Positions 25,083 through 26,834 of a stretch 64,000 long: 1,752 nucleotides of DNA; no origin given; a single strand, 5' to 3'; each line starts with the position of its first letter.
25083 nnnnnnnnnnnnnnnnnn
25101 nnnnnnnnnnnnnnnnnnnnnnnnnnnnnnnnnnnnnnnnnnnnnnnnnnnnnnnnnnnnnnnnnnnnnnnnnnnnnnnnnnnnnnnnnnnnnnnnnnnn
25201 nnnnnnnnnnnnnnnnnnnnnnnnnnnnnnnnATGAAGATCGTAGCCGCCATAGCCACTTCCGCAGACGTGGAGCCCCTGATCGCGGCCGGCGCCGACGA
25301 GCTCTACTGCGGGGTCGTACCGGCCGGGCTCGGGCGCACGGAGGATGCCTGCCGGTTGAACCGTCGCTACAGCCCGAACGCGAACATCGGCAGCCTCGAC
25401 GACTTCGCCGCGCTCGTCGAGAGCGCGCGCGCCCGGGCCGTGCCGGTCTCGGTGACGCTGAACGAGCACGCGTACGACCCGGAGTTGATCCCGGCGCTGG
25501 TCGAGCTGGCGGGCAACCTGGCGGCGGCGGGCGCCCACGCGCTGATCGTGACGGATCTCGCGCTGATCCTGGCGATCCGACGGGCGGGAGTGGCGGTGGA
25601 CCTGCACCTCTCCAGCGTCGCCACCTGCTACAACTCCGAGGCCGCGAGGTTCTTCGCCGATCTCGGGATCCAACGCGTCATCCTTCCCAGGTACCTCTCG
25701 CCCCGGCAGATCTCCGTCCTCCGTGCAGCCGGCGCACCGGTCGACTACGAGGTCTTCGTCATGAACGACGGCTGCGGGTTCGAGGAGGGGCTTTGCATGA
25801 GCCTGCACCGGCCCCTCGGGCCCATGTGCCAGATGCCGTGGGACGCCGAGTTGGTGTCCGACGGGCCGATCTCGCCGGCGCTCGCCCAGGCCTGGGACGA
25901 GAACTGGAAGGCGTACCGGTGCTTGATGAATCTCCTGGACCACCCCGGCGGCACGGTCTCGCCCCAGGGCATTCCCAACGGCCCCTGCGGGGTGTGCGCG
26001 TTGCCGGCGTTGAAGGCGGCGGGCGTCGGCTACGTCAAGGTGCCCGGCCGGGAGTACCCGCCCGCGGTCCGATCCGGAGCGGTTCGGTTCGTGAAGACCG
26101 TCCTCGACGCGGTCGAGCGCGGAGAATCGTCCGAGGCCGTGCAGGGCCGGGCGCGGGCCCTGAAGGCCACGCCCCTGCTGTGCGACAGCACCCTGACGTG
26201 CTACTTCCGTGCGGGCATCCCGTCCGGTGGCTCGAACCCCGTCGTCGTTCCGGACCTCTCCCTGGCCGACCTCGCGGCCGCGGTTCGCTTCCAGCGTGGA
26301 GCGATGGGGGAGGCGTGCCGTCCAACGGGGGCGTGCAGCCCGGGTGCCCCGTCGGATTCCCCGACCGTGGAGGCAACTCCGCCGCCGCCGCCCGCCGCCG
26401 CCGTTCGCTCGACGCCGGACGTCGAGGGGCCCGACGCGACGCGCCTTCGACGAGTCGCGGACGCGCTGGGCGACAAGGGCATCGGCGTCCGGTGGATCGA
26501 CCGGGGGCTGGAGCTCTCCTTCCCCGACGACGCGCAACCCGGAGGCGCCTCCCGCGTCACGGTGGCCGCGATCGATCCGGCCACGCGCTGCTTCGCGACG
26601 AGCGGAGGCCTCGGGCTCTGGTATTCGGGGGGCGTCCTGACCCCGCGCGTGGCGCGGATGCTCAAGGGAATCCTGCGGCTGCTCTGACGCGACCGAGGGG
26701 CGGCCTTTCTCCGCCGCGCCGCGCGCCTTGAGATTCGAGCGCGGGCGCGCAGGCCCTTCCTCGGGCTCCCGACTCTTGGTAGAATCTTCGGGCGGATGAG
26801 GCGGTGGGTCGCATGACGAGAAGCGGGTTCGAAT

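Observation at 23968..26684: The same ~85-aa C-terminal domain is appended to two unrelated enzymes of the cluster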

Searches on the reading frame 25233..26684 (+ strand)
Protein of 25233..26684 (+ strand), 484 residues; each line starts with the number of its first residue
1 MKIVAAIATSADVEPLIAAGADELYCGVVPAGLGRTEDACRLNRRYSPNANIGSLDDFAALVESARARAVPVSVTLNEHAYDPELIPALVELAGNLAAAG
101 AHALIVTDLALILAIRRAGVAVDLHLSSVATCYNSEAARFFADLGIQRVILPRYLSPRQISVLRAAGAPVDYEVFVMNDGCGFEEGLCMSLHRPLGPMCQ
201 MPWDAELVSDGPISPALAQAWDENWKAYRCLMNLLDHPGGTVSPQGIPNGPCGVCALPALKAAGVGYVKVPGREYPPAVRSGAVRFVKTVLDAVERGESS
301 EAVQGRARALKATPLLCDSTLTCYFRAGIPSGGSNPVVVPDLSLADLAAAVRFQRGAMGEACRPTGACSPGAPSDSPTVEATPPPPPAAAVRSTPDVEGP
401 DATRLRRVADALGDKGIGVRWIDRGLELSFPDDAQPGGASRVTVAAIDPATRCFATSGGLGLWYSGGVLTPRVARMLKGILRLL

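Call 6: search_protein_families(library=pfam, proteins=[window:25233-26684:+], max_evalue=0.1)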
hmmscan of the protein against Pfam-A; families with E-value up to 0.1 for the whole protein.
window:25233-26684:+ (484 aa): 1 family
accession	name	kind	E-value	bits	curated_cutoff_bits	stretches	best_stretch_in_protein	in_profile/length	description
PF01136.24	Peptidase_U32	-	7.7e-30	104.3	22.4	2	87-192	2-106/233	Peptidase family U32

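Call 7: search_protein_families(library=ncbifam, proteins=[window:25233-26684:+], max_evalue=0.1)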
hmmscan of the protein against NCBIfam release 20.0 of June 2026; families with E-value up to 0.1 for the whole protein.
window:25233-26684:+ (484 aa): 5 families
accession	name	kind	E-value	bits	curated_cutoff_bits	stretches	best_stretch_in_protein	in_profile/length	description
NF047963.1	quinone_UbiU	equivalog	1.2e-20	73.9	440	1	1-189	1-177/331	ubiquinone anaerobic biosynthesis protein UbiU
NF011996.0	PRK15452.1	equivalog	7.7e-12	44.8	534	1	57-188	48-178/449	prephenate-dependent tRNA uridine(34) hydroxylase TrhP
NF011991.0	PRK15447.1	equivalog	0.012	15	283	1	102-176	90-167/302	U32 family peptidase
NF047965.1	quinone_UbiV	equivalog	0.015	14.8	275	1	125-176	108-161/292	ubiquinone anaerobic biosynthesis protein UbiV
NF004939.0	PRK06292.1-1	equivalog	0.099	11.3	435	0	269-342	79-152/476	dihydrolipoyl dehydrogenase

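Call 13: find_encoding_contigs(protein=window:25233-26684:+, flank=10000)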
Protein window:25233-26684:+ (484 aa): 8 contigs read that carry it; 3 places shown.
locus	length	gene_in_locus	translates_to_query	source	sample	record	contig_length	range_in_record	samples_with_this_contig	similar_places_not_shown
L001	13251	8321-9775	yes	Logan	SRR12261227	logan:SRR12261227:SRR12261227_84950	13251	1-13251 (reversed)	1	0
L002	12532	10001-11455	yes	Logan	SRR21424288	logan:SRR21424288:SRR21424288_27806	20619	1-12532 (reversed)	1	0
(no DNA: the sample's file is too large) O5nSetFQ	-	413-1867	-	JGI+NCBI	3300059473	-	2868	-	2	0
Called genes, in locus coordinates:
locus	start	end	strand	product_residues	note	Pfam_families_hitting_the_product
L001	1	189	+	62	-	?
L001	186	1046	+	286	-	PF02036:SCP2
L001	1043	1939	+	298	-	PF12172:zf-ChsH2, PF01796:OB_ChsH2_C, PF01575:MaoC_dehydratas, PF13452:FAS1_DH_region (weak)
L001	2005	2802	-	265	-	PF04055:Radical_SAM (weak)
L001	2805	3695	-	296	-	-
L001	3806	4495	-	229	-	PF13489:Methyltransf_23, PF08241:Methyltransf_11, PF08242:Methyltransf_12 (weak), PF13649:Methyltransf_25, PF13847:Methyltransf_31 (weak)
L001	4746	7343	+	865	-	PF04055:Radical_SAM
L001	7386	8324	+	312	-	-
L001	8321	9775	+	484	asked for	PF01136:Peptidase_U32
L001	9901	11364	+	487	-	-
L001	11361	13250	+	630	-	?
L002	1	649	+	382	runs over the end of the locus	PF22691:Thiolase_C_1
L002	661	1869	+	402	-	PF00108:Thiolase_N (faint), PF22691:Thiolase_C_1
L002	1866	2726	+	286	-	PF02036:SCP2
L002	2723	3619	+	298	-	PF12172:zf-ChsH2, PF01796:OB_ChsH2_C, PF01575:MaoC_dehydratas, PF13452:FAS1_DH_region (weak)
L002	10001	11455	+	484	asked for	PF01136:Peptidase_U32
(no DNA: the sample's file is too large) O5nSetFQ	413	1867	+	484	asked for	PF01136:Peptidase_U32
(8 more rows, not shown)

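Call 31: find_homologous_proteins(query=window:25233-26684:+, max_evalue=1e-10)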
Query window:25233-26684:+ (484 aa): 14 proteins with E <= 1e-10 among 8000 candidates.
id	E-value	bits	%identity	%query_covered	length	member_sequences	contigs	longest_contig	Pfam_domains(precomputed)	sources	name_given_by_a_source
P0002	1.5e-203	695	100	64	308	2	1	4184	-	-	-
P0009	4.8e-177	608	60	100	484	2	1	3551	PF01136.26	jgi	-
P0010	4.6e-175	601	62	100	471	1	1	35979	PF01136.26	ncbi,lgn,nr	ncbi:MAG: U32 family peptidase [Deltaproteobacteria bacterium]|nr:U32 family peptidase [Deltaproteob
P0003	1.4e-169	583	62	100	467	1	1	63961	PF01136.26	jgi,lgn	jgi:collagenase-like PrtC family protease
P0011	1.6e-162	560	57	100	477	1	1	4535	PF01136.26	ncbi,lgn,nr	ncbi:MAG: U32 family peptidase [Deltaproteobacteria bacterium]|nr:U32 family peptidase [Deltaproteob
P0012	1.3e-114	402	57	68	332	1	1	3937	PF01136.26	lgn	-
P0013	1.1e-111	392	58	67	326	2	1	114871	PF01136.26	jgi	jgi:hypothetical protein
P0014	2.6e-87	312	42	100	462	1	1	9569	PF01136.26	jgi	jgi:U32 family peptidase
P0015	5.2e-82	294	42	67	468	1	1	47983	PF01136.26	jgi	jgi:U32 family peptidase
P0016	7.7e-60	221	42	67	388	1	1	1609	PF01136.26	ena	-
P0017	1.9e-57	213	40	67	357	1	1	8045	PF01136.26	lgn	-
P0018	1.7e-55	207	38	69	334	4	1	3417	PF01136.26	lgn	-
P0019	8.2e-52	195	37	67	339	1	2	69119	PF01136.26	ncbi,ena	-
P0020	2.1e-27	114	30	69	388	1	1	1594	PF01136.26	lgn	-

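Call 34: find_encoding_contigs(protein=P0015, flank=10000, max_places=2)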
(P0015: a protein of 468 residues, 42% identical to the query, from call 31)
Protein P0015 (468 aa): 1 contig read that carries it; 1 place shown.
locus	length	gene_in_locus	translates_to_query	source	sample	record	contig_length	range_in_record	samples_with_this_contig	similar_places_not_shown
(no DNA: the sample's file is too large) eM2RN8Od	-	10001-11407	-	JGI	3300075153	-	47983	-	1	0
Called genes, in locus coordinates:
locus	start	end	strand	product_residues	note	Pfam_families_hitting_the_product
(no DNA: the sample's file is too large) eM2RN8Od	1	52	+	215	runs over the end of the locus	-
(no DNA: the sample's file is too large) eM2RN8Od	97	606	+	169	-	PF01230:HIT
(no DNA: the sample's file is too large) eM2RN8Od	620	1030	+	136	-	-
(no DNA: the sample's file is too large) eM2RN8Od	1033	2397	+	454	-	PF18073:Zn_ribbon_LapB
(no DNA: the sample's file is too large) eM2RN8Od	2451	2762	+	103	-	PF13428:TPR_14 (faint), PF21033:RMD1-3 (weak), PF13432:TPR_16 (weak), PF14559:TPR_19 (weak)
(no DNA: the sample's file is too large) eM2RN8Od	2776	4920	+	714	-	PF01433:Peptidase_M1 (weak)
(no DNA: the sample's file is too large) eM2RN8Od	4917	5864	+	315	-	-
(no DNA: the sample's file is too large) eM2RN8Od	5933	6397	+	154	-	-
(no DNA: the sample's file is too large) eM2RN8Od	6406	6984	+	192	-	-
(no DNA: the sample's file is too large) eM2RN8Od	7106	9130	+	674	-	PF06314:ADC, PF02558:ApbA, PF08546:ApbA_C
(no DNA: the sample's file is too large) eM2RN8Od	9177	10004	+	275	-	-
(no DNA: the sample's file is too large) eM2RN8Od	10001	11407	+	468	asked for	PF01136:Peptidase_U32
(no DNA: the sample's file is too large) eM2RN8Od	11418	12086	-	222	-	-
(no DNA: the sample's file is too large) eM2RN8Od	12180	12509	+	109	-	PF02627:CMD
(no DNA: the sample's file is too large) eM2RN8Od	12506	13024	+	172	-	-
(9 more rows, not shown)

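Call 35: find_encoding_contigs(protein=P0013, flank=10000, max_places=2)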
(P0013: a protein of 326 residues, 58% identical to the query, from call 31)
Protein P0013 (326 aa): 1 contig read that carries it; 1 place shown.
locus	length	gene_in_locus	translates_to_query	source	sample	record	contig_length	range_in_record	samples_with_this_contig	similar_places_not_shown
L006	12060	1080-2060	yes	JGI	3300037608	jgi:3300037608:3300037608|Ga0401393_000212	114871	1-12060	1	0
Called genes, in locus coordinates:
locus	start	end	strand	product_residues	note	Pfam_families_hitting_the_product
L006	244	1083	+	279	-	-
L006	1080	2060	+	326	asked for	PF01136:Peptidase_U32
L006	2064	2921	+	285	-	-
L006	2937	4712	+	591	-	PF02543:Carbam_trans_N, PF16861:Carbam_trans_C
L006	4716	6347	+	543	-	PF13231:PMT_2 (weak)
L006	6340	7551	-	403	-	PF04055:Radical_SAM, PF13186:SPASM (weak)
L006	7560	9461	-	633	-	PF13522:GATase_6, PF13537:GATase_7, PF00733:Asn_synthase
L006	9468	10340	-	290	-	PF00535:Glycos_transf_2, PF13641:Glyco_tranf_2_3 (weak)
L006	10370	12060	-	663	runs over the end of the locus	PF13522:GATase_6, PF13537:GATase_7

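Call 38: find_encoding_contigs(protein=P0014, flank=10000, max_places=2)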
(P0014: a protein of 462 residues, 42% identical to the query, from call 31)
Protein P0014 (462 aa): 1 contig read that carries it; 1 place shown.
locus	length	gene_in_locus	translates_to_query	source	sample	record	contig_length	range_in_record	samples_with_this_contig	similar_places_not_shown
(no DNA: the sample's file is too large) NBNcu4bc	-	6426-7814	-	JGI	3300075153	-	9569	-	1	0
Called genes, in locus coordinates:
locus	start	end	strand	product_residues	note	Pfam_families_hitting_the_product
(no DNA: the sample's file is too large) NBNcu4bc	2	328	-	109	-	?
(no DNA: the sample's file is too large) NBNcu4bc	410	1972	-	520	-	PF04055:Radical_SAM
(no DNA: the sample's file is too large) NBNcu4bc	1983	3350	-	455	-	PF00148:Oxidored_nitro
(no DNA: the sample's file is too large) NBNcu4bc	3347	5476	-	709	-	-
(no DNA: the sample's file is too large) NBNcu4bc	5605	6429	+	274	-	-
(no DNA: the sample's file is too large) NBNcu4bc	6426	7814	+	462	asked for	PF01136:Peptidase_U32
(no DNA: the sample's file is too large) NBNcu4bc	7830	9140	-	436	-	PF04055:Radical_SAM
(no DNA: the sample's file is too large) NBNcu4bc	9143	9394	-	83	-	-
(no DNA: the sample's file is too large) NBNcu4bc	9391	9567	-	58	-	?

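Call 39: find_encoding_contigs(protein=P0011, flank=10000, max_places=2)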
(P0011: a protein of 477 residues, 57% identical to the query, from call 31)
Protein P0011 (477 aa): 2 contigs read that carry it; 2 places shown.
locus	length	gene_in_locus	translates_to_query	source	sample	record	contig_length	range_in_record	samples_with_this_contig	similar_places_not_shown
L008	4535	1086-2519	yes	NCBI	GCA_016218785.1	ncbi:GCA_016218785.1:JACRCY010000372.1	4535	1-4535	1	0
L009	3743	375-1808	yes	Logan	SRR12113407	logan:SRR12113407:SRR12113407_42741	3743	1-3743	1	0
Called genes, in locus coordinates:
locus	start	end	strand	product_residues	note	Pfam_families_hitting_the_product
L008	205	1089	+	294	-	-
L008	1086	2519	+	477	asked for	PF01136:Peptidase_U32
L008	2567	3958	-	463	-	PF04055:Radical_SAM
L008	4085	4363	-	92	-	-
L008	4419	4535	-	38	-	?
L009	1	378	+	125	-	?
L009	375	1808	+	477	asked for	PF01136:Peptidase_U32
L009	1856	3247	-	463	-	PF04055:Radical_SAM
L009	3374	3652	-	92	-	-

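Call 43: search_protein_families(library=ncbifam, proteins=[L008:2567-3958:-, L008:4085-4363:-], max_evalue=0.01)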
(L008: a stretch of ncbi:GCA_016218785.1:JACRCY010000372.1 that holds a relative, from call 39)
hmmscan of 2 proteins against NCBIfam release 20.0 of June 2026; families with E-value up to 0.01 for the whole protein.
L008:2567-3958:- (463 aa): 17 families
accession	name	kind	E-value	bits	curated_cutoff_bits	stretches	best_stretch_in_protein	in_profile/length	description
NF045646.2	rSAM_Se_TrsS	equivalog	2.9e-16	59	490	1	25-171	90-235/441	radical SAM (seleno)protein TrsS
TIGR02109.1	PQQ_syn_pqqE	equivalog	3.7e-10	39.3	381.35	1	30-184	16-167/358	pyrroloquinoline quinone biosynthesis protein PqqE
TIGR04347.1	pseudo_SAM_Halo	equivalog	4.8e-10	39.2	525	1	27-169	44-182/390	TIGR04347 family pseudo-SAM/SPASM protein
NF045702.1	rSAM_GDGT_ether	equivalog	7.2e-10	38.1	450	1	26-167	91-232/486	tetraether lipid synthase Tes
TIGR02668.1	moaA_archaeal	equivalog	1.1e-09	37.7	325.25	1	26-173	15-159/303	GTP 3',8-cyclase MoaA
NF038332.1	rSAM_rare_HxsC4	exception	4.5e-09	35.9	500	1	66-179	56-174/335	radical SAM protein HxsC4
NF001199.0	PRK00164.2-1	equivalog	7.9e-09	35.1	231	1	26-164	17-151/308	GTP 3',8-cyclase MoaA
TIGR04546.1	rSAM_ahbC_deAc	equivalog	1.7e-08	33.7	650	1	27-182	45-196/390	12,18-didecarboxysiroheme deacetylase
TIGR04051.1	rSAM_NirJ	equivalog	2.5e-08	33.3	515.45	1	29-184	10-161/354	heme d1 biosynthesis radical SAM protein NirJ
TIGR04545.1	rSAM_ahbD_hemeb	equivalog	1.2e-07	31.5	500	1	28-223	7-197/339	heme b synthase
TIGR02666.1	moaA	equivalog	1.5e-07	30.7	284.05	1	25-168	14-161/336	GTP 3',8-cyclase MoaA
TIGR04054.1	rSAM_NirJ1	equivalog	2.9e-07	29.5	650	1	27-164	42-175/387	putative heme d1 biosynthesis radical SAM protein NirJ1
TIGR04053.2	TIGR04053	equivalog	3.8e-07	29.7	395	1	30-215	17-200/366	TIGR04053 family radical SAM/SPASM domain-containing protein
TIGR04055.1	rSAM_NirJ2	equivalog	4.3e-06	26.5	500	1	30-204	9-178/326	putative heme d1 biosynthesis radical SAM protein NirJ2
TIGR04303.1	GeoRSP_rSAM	equivalog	1.4e-05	24.8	400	1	26-173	10-151/325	GeoRSP system radical SAM/SPASM protein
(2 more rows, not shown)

L008:4085-4363:- (92 aa): 1 family
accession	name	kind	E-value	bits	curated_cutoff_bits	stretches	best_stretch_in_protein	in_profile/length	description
NF038315.1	HxsD_rel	equivalog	1e-14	54.4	41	1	12-71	1-61/62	HxsD-like protein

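Call 44: search_protein_families(library=pfam, proteins=[L008:2567-3958:-, L008:4085-4363:-], max_evalue=0.01)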
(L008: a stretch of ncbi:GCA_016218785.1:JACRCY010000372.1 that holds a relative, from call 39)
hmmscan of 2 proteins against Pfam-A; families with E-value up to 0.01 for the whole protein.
L008:2567-3958:- (463 aa): 1 family
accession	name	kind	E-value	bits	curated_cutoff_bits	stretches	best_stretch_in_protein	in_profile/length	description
PF04055.27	Radical_SAM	-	1.4e-09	38.8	29.5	1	28-171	4-151/166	Radical SAM superfamily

L008:4085-4363:- (92 aa): 0 families

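Call 53: search_protein_families(library=padloc, proteins=[window:25233-26684:+, L008:2567-3958:-, L008:4085-4363:-], max_evalue=0.01)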
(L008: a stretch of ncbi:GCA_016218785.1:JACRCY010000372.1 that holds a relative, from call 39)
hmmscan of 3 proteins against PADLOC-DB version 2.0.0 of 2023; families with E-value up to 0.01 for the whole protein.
window:25233-26684:+ (484 aa): 0 families

L008:2567-3958:- (463 aa): 2 families
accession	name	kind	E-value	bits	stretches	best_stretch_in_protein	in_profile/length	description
PDLC02904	pVip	-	0.00012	19.7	1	28-130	10-107/262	Viperins associated with kinases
PDLC02903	pVip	-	0.00034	18.2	1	27-131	6-101/257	Viperins not associated with kinases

L008:4085-4363:- (92 aa): 0 families

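Call 66: search_solved_structures(query=window:25233-26684:+, max_evalue=1)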
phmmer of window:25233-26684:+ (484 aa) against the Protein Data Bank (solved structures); distinct sequences matched with E-value up to 1: 1.
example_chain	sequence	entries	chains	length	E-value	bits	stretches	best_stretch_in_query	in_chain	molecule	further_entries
8ka7_A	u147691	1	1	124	0.42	12.5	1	369-412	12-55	De novo design protein -NB7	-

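Call 78: find_encoding_contigs(protein=P0019, flank=10000, max_places=2)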
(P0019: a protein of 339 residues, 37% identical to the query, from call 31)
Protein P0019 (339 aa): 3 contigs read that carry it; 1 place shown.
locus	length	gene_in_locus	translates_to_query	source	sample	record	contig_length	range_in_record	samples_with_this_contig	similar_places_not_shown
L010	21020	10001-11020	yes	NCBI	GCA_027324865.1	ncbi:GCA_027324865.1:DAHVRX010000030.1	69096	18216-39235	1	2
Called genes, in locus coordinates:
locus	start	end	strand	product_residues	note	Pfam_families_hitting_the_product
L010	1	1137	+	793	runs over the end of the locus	PF02460:Patched (faint), PF00873:ACR_tran, PF03176:MMPL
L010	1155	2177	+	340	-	PF25852:DUF6242_C (faint), PF02012:BNR (faint), PF15902:Sortilin-Vps10 (faint), PF14870:PSII_BNR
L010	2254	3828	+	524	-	PF09098:Dehyd-heme_bind, PF13442:Cytochrome_CBB3 (faint), PF14930:Qn_am_d_aII, PF09099:Qn_am_d_aIII, PF09100:Qn_am_d_aIV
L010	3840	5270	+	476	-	PF04055:Radical_SAM, PF13353:Fer4_12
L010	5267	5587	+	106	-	PF08992:QH-AmDH_gamma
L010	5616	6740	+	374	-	-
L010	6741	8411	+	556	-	PF00664:ABC_membrane, PF00005:ABC_tran, PF13191:AAA_16 (weak), PF02463:SMC_N (weak)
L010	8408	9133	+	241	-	PF00082:Peptidase_S8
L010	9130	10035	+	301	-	-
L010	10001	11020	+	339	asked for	PF01136:Peptidase_U32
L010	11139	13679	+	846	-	PF08495:FIST, PF10442:FIST_C, PF00512:HisKA, PF02518:HATPase_c, PF00072:Response_reg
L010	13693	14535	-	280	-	PF00582:Usp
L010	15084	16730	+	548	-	PF00672:HAMP, PF00015:MCPsignal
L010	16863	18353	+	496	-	PF00171:Aldedh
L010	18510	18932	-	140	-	PF07813:LTXXQ (faint)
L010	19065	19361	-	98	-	-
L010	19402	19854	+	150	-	PF05099:TerB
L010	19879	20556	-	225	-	-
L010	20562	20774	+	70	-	PF06189:5-nucleotidase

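Call 79: find_encoding_contigs(protein=P0009, flank=10000, max_places=2)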
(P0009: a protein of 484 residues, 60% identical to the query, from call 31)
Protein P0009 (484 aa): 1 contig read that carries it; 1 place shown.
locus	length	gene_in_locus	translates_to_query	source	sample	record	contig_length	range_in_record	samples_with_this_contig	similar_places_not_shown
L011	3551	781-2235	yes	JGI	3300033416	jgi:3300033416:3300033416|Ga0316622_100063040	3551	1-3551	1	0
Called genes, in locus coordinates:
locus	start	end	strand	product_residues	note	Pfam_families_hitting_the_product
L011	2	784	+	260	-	?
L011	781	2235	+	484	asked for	PF01136:Peptidase_U32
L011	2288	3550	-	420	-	PF04055:Radical_SAM (weak)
